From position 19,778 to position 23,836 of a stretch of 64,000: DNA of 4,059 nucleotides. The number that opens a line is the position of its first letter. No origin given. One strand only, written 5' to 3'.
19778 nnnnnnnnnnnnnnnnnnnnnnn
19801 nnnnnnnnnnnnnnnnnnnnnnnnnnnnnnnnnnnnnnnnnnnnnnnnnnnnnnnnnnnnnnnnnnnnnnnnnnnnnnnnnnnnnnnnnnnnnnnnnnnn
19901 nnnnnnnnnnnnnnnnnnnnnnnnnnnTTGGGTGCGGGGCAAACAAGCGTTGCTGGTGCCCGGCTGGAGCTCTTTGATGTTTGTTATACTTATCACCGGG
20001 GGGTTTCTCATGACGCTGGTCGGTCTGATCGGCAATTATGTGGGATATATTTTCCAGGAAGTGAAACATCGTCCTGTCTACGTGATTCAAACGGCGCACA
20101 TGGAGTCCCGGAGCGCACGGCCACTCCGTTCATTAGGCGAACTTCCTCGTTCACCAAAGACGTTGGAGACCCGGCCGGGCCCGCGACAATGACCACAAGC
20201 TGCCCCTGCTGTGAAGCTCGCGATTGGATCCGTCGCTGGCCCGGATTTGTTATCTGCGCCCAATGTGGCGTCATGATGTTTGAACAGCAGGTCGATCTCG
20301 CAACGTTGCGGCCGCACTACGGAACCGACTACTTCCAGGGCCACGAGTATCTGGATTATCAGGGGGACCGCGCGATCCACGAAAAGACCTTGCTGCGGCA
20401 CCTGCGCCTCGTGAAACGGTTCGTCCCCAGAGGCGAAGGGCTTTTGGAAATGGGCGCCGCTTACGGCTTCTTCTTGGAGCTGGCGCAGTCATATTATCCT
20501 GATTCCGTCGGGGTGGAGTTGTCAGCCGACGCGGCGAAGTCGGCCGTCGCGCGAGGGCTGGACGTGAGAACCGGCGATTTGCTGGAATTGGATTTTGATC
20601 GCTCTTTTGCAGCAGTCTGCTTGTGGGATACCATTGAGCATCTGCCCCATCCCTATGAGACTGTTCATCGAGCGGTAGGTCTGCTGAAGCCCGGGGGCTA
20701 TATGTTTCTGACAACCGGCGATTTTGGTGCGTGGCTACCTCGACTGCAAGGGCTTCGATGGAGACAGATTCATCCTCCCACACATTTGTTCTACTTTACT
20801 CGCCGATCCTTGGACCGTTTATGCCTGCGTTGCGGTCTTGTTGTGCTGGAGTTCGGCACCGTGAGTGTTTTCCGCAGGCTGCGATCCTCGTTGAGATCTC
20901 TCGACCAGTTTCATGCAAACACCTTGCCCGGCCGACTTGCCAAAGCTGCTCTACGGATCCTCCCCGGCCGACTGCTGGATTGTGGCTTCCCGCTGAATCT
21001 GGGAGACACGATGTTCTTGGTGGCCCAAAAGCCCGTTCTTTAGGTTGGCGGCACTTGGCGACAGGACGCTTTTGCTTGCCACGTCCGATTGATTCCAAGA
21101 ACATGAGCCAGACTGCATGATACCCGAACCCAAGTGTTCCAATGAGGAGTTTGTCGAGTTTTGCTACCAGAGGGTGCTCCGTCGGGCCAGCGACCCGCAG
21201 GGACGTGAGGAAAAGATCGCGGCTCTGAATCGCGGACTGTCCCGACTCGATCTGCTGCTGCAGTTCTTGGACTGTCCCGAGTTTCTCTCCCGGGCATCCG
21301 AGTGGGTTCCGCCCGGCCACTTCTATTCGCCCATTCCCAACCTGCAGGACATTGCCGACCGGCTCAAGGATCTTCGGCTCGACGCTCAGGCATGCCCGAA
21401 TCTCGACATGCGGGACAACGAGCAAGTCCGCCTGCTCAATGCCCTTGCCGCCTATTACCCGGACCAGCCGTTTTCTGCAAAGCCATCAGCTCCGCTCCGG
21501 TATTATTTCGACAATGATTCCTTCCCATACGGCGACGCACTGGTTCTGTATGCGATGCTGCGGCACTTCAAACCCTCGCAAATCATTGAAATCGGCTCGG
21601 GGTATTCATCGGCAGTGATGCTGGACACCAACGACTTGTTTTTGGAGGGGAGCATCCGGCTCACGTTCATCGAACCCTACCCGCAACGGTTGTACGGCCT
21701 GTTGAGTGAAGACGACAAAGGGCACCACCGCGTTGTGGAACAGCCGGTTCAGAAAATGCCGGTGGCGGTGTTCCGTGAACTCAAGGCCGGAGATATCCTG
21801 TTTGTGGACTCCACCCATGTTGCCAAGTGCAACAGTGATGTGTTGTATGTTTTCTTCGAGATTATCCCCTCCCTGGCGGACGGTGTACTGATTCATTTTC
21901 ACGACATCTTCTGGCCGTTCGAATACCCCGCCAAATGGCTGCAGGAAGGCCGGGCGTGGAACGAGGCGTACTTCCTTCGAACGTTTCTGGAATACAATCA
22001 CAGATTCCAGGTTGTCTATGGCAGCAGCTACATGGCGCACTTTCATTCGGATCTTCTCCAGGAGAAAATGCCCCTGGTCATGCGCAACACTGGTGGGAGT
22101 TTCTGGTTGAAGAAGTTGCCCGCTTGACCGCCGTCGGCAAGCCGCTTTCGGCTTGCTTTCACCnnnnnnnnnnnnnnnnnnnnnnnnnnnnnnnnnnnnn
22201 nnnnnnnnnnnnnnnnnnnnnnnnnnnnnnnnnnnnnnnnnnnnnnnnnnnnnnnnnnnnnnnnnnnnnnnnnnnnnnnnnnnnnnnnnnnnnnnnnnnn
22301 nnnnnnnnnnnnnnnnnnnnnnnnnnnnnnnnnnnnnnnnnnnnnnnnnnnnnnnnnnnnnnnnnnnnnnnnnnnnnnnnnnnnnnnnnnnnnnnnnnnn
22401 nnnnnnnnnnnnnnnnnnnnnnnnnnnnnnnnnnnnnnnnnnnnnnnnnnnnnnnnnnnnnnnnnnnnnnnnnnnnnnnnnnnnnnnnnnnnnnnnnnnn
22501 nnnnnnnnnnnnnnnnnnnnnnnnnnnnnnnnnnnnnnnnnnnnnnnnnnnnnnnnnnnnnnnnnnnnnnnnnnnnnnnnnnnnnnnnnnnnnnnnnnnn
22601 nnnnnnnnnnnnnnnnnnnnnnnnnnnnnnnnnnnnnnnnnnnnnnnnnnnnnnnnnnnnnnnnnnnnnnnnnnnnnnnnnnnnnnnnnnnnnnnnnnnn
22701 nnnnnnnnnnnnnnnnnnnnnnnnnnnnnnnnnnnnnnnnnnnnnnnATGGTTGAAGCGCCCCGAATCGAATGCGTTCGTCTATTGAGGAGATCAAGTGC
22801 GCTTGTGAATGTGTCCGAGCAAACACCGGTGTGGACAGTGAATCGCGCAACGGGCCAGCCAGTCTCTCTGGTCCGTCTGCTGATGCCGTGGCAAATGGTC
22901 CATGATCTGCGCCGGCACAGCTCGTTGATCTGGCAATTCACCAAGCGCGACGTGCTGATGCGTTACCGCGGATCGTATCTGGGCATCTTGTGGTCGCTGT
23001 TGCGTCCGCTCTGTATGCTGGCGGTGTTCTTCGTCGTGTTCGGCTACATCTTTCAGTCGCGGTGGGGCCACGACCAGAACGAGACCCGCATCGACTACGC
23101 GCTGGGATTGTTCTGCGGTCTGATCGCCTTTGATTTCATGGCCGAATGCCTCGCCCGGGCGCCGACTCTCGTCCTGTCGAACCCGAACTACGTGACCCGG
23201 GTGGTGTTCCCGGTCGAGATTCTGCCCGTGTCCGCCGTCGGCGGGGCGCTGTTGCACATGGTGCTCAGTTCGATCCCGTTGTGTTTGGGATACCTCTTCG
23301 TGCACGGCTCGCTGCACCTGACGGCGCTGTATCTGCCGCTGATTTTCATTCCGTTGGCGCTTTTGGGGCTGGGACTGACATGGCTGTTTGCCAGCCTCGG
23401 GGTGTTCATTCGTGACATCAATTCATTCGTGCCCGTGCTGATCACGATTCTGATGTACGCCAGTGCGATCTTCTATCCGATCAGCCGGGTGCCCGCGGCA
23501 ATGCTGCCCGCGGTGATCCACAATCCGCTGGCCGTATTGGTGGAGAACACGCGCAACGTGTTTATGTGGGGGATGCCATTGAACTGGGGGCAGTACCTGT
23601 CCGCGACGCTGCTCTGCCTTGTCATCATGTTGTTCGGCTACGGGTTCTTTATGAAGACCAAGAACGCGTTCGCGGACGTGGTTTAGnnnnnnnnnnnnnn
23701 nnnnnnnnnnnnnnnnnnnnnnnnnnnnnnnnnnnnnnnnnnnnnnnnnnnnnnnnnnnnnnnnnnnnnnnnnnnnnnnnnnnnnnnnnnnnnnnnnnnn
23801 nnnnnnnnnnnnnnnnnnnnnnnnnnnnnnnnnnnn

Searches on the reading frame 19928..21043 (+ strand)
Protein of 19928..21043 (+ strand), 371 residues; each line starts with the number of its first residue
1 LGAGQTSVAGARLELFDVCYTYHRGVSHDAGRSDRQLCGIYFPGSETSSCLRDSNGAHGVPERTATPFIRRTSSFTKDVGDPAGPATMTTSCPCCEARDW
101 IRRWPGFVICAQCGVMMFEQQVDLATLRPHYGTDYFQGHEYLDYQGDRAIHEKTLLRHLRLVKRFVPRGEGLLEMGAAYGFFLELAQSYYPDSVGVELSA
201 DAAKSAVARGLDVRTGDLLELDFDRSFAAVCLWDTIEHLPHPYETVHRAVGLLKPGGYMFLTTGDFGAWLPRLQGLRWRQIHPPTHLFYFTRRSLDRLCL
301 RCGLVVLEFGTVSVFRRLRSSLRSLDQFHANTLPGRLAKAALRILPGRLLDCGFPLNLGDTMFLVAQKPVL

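Call 26: search_protein_families(library=pfam, proteins=[window:19928-21043:+], max_evalue=0.001)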
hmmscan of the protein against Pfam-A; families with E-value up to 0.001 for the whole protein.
window:19928-21043:+ (371 aa): 6 families
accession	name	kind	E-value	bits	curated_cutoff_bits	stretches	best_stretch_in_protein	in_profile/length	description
PF13489.12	Methyltransf_23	-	2.1e-20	73.5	27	1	160-307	11-162/164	Methyltransferase domain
PF08241.18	Methyltransf_11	-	2.7e-09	38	21.2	1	173-260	1-94/95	Methyltransferase domain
PF07021.18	MetW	-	4.9e-07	30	21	1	159-274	4-120/193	Methionine biosynthesis protein MetW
PF13649.12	Methyltransf_25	-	9.7e-07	29.8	27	1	173-257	2-97/97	Methyltransferase domain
PF08242.18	Methyltransf_12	-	1.1e-05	26.5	30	1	173-258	1-97/98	Methyltransferase domain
PF08271.17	Zn_Ribbon_TF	-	0.0006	19.7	29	0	92-123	3-35/43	TFIIB zinc-binding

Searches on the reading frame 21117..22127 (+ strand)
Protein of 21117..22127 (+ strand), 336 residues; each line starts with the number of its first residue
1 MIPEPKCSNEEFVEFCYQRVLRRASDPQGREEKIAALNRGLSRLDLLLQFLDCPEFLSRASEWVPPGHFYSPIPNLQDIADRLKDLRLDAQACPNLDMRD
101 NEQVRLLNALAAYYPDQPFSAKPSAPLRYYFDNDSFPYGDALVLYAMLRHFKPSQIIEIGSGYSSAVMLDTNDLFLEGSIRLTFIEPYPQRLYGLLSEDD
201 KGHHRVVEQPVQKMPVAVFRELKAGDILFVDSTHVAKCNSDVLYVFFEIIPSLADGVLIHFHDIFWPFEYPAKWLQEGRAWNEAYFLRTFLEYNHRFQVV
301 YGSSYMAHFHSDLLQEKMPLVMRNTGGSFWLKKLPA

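Call 26: search_protein_families(library=pfam, proteins=[window:21117-22127:+], max_evalue=0.001)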
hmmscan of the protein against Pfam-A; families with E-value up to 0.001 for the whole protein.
window:21117-22127:+ (336 aa): 2 families
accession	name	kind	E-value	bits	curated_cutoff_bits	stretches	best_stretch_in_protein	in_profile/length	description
PF13578.12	Methyltransf_24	-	9.3e-11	43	26.3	1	157-264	1-105/105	Methyltransferase domain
PF13946.11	DUF4214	-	1e-08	35.6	23.2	1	7-58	18-70/72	Domain of unknown function (DUF4214)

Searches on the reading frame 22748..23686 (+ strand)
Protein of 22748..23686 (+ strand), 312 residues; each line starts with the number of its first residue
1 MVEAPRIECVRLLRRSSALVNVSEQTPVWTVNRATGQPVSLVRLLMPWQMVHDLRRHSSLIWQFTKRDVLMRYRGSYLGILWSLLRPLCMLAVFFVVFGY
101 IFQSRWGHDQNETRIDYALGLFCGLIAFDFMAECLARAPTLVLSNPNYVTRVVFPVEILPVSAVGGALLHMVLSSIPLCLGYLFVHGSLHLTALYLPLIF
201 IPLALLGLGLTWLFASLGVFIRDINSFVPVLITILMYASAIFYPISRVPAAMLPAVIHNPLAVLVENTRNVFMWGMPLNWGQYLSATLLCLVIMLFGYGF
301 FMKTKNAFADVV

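Call 26: search_protein_families(library=pfam, proteins=[window:22748-23686:+], max_evalue=0.001)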
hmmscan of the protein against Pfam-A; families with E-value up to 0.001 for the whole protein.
window:22748-23686:+ (312 aa): 1 family
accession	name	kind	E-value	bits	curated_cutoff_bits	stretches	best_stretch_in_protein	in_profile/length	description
PF01061.29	ABC2_membrane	-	5.6e-19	69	26.9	1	60-272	2-210/211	ABC-2 type transporter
